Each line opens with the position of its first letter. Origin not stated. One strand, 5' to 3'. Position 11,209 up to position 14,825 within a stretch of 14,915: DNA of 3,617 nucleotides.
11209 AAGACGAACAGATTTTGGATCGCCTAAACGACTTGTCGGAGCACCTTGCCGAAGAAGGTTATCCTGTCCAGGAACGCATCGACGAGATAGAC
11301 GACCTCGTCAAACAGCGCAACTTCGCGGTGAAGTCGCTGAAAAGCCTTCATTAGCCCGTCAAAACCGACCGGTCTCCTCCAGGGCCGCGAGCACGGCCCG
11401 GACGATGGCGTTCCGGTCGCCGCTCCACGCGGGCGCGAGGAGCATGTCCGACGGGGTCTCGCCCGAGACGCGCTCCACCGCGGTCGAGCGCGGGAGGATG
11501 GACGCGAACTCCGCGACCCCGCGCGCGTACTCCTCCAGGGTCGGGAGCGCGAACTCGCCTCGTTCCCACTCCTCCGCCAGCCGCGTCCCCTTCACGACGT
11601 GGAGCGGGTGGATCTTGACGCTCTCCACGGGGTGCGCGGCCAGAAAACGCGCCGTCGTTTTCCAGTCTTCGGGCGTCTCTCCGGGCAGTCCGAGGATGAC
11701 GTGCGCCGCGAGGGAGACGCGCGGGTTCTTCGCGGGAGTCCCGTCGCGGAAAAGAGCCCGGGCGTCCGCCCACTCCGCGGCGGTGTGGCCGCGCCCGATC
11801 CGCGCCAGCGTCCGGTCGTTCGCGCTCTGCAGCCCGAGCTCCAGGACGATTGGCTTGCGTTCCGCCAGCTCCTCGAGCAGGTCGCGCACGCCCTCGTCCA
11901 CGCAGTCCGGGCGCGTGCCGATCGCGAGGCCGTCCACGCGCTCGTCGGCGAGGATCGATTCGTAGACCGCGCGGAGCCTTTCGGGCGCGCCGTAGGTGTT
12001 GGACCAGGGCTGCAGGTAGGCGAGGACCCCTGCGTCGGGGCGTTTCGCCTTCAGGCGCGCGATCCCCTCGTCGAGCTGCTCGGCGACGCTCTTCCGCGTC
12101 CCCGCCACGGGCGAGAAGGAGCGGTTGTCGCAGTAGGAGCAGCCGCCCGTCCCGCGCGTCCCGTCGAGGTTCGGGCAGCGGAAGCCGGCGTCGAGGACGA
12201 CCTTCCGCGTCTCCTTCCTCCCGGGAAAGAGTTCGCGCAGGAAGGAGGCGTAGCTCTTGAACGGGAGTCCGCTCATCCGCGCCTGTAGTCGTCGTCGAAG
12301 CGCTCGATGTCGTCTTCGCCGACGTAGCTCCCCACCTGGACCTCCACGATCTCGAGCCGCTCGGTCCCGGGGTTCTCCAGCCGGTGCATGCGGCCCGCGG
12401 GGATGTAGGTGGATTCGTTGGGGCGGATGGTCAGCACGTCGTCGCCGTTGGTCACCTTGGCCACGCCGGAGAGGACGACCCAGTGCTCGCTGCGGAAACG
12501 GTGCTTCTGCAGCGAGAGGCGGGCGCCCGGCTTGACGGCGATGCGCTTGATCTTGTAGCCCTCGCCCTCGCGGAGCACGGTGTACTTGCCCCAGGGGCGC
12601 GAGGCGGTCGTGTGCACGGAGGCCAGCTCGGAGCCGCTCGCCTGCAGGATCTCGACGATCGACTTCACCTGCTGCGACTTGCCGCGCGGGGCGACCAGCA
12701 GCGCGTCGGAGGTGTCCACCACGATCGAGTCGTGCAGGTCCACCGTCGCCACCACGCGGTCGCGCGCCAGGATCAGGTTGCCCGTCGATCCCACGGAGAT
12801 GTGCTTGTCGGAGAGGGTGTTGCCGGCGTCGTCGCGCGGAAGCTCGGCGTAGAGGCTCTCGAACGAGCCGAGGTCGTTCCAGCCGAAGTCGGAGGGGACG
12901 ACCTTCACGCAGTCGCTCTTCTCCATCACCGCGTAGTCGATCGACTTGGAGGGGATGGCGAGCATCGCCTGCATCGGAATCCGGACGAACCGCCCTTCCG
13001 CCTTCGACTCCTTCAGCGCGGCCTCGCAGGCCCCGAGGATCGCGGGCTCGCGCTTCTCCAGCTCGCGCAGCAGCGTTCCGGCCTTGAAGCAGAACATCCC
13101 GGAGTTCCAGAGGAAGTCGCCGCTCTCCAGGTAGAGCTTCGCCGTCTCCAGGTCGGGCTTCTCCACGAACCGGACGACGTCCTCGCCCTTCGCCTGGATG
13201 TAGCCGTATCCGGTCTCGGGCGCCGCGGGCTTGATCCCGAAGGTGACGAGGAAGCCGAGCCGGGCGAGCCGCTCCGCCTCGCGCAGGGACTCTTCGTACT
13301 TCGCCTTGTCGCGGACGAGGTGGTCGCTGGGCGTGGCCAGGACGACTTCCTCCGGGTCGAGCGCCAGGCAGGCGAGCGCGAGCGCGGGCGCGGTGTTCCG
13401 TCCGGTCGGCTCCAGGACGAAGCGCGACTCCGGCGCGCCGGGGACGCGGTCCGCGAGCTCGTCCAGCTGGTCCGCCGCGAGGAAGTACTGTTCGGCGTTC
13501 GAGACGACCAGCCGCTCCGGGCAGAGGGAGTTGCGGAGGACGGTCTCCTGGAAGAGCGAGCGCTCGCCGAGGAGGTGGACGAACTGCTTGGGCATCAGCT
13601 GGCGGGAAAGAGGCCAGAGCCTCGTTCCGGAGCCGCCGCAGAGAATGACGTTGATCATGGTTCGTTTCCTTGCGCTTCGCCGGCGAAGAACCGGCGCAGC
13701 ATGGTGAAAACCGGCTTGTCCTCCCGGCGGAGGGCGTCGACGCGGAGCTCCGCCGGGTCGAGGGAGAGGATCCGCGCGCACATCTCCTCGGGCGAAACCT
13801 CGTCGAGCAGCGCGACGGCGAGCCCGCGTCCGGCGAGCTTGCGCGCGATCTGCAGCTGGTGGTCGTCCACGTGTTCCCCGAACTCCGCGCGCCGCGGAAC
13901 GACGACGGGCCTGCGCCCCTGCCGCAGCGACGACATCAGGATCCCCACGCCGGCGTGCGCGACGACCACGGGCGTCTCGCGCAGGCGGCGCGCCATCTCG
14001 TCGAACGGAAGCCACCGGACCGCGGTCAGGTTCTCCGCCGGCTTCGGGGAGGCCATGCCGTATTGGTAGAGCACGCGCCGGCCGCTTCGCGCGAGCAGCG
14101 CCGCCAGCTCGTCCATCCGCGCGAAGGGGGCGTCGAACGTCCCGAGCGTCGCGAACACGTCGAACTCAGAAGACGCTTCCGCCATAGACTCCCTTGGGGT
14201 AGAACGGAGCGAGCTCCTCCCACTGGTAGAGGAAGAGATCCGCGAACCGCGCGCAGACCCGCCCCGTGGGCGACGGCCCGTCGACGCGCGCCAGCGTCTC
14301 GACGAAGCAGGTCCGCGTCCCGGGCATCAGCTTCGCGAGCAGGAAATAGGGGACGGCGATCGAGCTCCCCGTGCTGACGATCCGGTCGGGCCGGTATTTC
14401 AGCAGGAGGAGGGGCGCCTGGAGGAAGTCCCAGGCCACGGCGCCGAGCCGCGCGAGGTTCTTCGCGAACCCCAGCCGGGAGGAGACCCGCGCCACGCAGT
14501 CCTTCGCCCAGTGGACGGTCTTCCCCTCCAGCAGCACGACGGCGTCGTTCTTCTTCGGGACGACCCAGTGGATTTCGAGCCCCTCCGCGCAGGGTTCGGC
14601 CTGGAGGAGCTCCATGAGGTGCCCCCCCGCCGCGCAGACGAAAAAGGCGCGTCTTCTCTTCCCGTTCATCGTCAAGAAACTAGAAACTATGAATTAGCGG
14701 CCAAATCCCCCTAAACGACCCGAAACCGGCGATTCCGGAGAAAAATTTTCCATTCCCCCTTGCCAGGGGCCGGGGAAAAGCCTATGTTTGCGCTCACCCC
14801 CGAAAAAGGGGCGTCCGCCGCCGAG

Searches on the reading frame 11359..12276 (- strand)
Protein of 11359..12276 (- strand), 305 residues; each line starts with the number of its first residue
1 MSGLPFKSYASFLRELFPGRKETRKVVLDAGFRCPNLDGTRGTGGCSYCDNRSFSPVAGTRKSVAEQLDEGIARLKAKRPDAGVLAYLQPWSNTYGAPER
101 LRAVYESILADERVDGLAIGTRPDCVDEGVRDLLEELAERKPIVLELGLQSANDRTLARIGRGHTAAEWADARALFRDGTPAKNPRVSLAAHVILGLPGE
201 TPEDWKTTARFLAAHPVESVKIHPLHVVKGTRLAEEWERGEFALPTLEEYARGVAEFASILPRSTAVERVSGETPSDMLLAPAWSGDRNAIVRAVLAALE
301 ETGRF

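Call 3: search_protein_families(library=pfam, proteins=[window:11359-12276:-], max_evalue=0.01)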
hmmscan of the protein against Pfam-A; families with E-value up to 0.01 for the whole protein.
window:11359-12276:- (305 aa): 2 families
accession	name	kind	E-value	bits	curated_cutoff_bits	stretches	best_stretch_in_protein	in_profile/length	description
PF16199.10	Radical_SAM_C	-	1.8e-23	82.9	31.9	1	218-300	2-84/85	Radical_SAM C-terminal domain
PF04055.27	Radical_SAM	-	5.3e-16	59.7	29.5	1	43-212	8-166/166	Radical SAM superfamily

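Call 8: search_protein_families(library=ncbifam, proteins=[window:11359-12276:-], max_evalue=0.01)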
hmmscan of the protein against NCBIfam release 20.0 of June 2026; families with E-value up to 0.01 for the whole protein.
window:11359-12276:- (305 aa): 21 families
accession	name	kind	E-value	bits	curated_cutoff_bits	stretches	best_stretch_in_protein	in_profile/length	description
TIGR01212.1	TIGR01212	equivalog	2.2e-74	250.3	180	1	7-303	3-293/302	tRNA modification radical SAM protein MnmL/YtqA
TIGR01211.1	ELP3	subfamily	7e-18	64.4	350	1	110-296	188-368/522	tRNA uridine(34) 5-carboxymethylaminomethyl modification radical SAM/GNAT enzyme Elp3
TIGR04013.1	B12_SAM_MJ_1487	hypoth_equivalog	9.8e-11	41.1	251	1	121-235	247-355/382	TIGR04013 family B12-binding domain/radical SAM domain-containing protein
TIGR00089.1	TIGR00089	subfamily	1.4e-10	40.6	251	1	123-232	231-335/429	MiaB/RimO family radical SAM methylthiotransferase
NF006065.0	PRK08207.2-4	equivalog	1.8e-10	40.4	922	1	120-242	266-383/484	coproporphyrinogen III oxidase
TIGR03994.1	rSAM_HemZ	equivalog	3.1e-09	36.4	321.4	1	122-239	181-290/401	coproporphyrinogen dehydrogenase HemZ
NF006060.0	PRK08207.1-3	equivalog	5.6e-09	35.3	653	1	101-237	227-356/477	coproporphyrinogen III oxidase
TIGR01579.1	MiaB-like-C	equivalog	3.9e-08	33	357.05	1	130-224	238-327/416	tRNA (N(6)-L-threonylcarbamoyladenosine(37)-C(2))-methylthiotransferase MtaB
TIGR01578.1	MiaB-like-B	hypoth_equivalog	2.7e-06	26.5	314.7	1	123-231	223-328/421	tRNA (N(6)-L-threonylcarbamoyladenosine(37)-C(2))-methylthiotransferase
NF006066.0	PRK08207.2-5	equivalog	4.6e-06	25.5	1117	1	121-235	288-394/518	coproporphyrinogen III oxidase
NF006067.1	PRK08208.1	equivalog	1.1e-05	24.6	380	1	110-238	120-240/427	STM4012 family radical SAM protein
TIGR04107.1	rSAM_HutW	equivalog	1.6e-05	24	400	1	146-251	156-257/419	heme anaerobic degradation radical SAM methyltransferase ChuW/HutW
TIGR01125.1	TIGR01125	equivalog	1.8e-05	24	356.95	1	128-231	234-332/432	30S ribosomal protein S12 methylthiotransferase RimO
TIGR01574.1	miaB-methiolase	equivalog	2.1e-05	23.8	355.3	1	133-213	245-323/437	tRNA (N6-isopentenyl adenosine(37)-C2)-methylthiotransferase MiaB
NF010916.0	PRK14336.1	equivalog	3.6e-05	22.7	606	1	143-221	235-309/418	tRNA (N6-isopentenyl adenosine(37)-C2)-methylthiotransferase MiaB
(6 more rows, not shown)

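Call 17: find_related_loci(query=window:11359-12273:-, collection=genome_contigs, flank=10000)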
Query window:11359-12273:- (304 aa) in genome_contigs; peptide patterns used: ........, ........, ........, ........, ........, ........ (x = any residue, [..] = any of these).
160 stretches matched a pattern; 88 encode a relative of the query (tblastn E <= 1e-3); the best 80 are kept; 80 distinct loci.
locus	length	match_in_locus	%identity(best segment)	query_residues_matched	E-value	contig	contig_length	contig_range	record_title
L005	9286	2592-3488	87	1-299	1e-170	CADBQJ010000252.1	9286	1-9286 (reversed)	MAG: Fibrobacter succinogenes isolate RUG14205 genome assembly, contig: RUG14205_asm_252, whole genome shotgun sequence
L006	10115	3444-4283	49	6-291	1e-96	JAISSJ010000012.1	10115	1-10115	MAG: Candidatus Fibrimonas sp. isolate Mcx344_bin28 k119_801216, whole genome shotgun sequence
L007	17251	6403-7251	47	3-291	2e-87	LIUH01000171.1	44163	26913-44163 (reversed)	MAG: Fibrobacteria bacterium GUT31 contig_5944, whole genome shotgun sequence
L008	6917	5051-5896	42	5-291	8e-75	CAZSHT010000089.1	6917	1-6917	MAG TPA_asm: uncultured Bacteroidales bacterium isolate binchicken_co291_93 genome assembly, contig: NODE_4014_length_69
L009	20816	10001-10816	43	5-283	1e-70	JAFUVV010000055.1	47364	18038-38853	MAG: Prevotella sp. isolate RGIG4872 Roe_deer_Rumen-1__c132772, whole genome shotgun sequence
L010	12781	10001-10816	43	5-283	3e-70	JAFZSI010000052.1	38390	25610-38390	MAG: Prevotella sp. isolate RGIG8053 Water_buffalos_Rumen-1__c794448, whole genome shotgun sequence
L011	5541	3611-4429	41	5-283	6e-70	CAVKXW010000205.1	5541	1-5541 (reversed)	Bacteroidaceae bacterium isolate H07688-L1_cleanbin_000003 genome assembly, contig: Spades_H07688-L1_contig_2514, whole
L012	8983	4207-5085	39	5-304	3e-69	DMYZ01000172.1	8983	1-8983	MAG TPA_asm: Prevotella sp. isolate UBA11202 contig_3609, whole genome shotgun sequence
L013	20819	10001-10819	41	5-283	2e-68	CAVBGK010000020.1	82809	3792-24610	Bacteroidaceae bacterium isolate G02646-L1_cleanbin_000015 genome assembly, contig: Spades_G02646-L1_contig_121, whole g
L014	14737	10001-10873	41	5-297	1e-68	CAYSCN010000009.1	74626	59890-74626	MAG TPA_asm: uncultured bacterium isolate SRP216583_co2_128 genome assembly, contig: NODE_123_length_74626_cov_27.644446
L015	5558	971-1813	42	5-294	1e-67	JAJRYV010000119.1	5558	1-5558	MAG: bacterium isolate Dive96_bin3.88 k141_4390906, whole genome shotgun sequence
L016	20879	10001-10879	42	5-300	1e-67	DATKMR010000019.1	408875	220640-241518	MAG TPA_asm: Bacteroidales bacterium isolate SMAG_U14716 k141_3405130, whole genome shotgun sequence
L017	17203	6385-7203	40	5-283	3e-67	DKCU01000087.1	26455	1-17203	MAG TPA_asm: Candidatus Segatella albertsiae isolate UBA6866 UBA6866_contig_582, whole genome shotgun sequence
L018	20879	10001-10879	41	5-300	1e-65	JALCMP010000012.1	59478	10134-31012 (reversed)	MAG: Bacteroidales bacterium isolate UW_MP_BACTE4_1 Ga0455783_00213, whole genome shotgun sequence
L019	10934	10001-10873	40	1-295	4e-65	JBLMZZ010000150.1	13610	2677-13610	MAG: Omnitrophica WOR_2 bacterium isolate MAG190 PRJNA951521_bin48_renamed_149, whole genome shotgun sequence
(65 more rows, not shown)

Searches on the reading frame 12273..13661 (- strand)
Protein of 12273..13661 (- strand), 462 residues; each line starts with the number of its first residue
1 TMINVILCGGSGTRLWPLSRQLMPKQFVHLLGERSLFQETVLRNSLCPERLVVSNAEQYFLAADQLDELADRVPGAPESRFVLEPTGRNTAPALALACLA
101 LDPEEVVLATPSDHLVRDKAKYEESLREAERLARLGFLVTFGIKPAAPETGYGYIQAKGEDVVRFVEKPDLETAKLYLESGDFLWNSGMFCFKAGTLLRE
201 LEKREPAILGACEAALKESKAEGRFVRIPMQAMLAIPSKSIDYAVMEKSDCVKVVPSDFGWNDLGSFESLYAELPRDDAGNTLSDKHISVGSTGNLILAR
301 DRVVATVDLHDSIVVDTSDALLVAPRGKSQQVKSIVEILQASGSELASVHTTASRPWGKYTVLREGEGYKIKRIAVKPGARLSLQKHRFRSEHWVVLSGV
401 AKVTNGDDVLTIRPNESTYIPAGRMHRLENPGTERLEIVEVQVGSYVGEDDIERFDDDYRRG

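Call 90: search_protein_families(library=pfam, proteins=[window:12273-13661:-], max_evalue=0.001)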
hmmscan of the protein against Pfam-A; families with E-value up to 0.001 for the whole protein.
window:12273-13661:- (462 aa): 5 families
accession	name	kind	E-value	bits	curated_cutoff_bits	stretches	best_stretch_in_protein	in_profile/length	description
PF00483.29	NTP_transferase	-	8.3e-50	170.1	21.2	1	4-272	2-237/245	Nucleotidyl transferase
PF01050.24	MannoseP_isomer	-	4e-47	159.6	23.6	1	344-457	3-116/116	Mannose-6-phosphate isomerase C-terminal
PF22640.1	ManC_GMP_beta-helix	-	2.3e-13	50.2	27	1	285-339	1-55/55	MannoseP isomerase/GMP-like beta-helix domain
PF07883.17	Cupin_2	-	4.7e-11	42.7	27.2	1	374-441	3-69/70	Cupin domain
PF12804.13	NTP_transf_3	-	0.00092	19.9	27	0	5-123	2-105/160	MobA-like NTP transferase domain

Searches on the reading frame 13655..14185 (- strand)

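Call 90: search_protein_families(library=pfam, proteins=[window:13655-14185:-], max_evalue=0.001)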
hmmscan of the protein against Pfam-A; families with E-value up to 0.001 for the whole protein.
window:13655-14185:- (176 aa): 1 family
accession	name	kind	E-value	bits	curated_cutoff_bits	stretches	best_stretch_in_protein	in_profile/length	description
PF04101.22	Glyco_tran_28_C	-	2.5e-10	41.1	22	1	37-143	32-141/166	Glycosyltransferase family 28 C-terminal domain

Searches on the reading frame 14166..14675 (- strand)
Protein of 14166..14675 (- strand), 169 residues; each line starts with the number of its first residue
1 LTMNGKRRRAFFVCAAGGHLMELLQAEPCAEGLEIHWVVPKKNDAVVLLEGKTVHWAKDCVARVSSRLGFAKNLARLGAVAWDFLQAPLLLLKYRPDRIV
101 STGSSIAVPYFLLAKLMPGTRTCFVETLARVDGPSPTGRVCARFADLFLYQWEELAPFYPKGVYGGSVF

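Call 90: search_protein_families(library=pfam, proteins=[window:14166-14675:-], max_evalue=0.001)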
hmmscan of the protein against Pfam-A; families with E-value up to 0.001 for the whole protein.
window:14166-14675:- (169 aa): 1 family
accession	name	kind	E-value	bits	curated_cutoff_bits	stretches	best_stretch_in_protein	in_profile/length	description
PF08660.17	Alg14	-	5.2e-10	40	27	1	81-166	79-169/171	Oligosaccharide biosynthesis protein Alg14 like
